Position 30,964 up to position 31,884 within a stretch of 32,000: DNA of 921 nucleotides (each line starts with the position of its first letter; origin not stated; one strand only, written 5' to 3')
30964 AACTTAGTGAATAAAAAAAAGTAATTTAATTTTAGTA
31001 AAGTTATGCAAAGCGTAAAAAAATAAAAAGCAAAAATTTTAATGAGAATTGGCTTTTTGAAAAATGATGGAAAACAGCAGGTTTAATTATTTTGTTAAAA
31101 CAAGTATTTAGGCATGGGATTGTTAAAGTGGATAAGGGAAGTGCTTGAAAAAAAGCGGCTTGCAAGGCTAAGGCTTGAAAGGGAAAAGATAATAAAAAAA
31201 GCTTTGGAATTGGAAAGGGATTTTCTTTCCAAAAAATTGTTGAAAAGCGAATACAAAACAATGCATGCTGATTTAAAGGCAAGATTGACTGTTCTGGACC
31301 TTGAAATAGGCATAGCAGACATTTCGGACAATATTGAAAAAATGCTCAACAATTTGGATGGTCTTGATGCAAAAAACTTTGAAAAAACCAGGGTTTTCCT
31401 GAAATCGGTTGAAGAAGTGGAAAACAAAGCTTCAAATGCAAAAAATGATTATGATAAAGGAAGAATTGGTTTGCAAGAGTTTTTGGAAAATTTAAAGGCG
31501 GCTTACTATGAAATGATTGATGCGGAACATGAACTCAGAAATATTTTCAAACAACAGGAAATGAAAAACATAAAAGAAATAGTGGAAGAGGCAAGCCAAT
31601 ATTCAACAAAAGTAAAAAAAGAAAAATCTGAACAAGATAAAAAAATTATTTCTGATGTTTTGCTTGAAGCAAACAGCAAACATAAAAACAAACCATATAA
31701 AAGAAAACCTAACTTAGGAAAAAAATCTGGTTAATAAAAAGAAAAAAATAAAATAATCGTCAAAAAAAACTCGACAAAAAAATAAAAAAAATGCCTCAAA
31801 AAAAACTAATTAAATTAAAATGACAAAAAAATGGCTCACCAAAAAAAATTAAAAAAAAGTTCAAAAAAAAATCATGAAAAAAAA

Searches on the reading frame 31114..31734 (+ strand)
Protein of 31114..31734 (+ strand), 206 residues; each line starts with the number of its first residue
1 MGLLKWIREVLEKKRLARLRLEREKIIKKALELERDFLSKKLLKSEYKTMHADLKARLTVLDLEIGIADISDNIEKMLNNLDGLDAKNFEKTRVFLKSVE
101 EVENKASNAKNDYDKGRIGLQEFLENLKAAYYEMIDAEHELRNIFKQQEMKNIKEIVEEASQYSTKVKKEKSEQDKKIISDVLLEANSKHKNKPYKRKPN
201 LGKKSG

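Call 35: search_protein_families(library=pfam, proteins=[window:31114-31734:+])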
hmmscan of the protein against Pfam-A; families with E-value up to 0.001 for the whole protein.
window:31114-31734:+ (206 aa): 0 families

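Call 55: find_encoding_contigs(protein=window:31114-31734:+, flank=10000, max_places=10)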
Protein window:31114-31734:+ (206 aa): 4 contigs read that carry it; 3 places shown.
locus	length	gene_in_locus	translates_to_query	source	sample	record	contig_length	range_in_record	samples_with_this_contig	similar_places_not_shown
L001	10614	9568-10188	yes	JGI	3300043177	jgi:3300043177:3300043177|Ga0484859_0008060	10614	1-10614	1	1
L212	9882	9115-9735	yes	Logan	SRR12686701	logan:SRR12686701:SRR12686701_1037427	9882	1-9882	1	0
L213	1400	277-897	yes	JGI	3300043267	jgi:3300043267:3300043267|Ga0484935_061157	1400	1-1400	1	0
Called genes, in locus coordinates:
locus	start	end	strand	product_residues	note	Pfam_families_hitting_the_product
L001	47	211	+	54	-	-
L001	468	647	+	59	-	-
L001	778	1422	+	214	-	PF00227:Proteasome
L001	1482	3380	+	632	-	PF17214:KH_TffA, PF00753:Lactamase_B, PF16661:Lactamase_B_6, PF23023:Anti-Pycsar_Apyc1 (weak), PF12706:Lactamase_B_2, PF10996:Beta-Casp, PF07521:RMMBL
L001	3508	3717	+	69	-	-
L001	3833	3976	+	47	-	-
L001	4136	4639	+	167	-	PF13207:AAA_17 (weak), PF13238:AAA_18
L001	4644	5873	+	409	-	-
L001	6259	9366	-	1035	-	-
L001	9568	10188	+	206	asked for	-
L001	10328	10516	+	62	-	-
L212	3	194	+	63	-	?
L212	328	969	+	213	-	PF00227:Proteasome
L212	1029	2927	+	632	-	PF17214:KH_TffA, PF00753:Lactamase_B, PF16661:Lactamase_B_6, PF23023:Anti-Pycsar_Apyc1 (weak), PF12706:Lactamase_B_2, PF10996:Beta-Casp, PF07521:RMMBL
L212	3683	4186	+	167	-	PF13207:AAA_17 (weak), PF13238:AAA_18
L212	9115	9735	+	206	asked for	-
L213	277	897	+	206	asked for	-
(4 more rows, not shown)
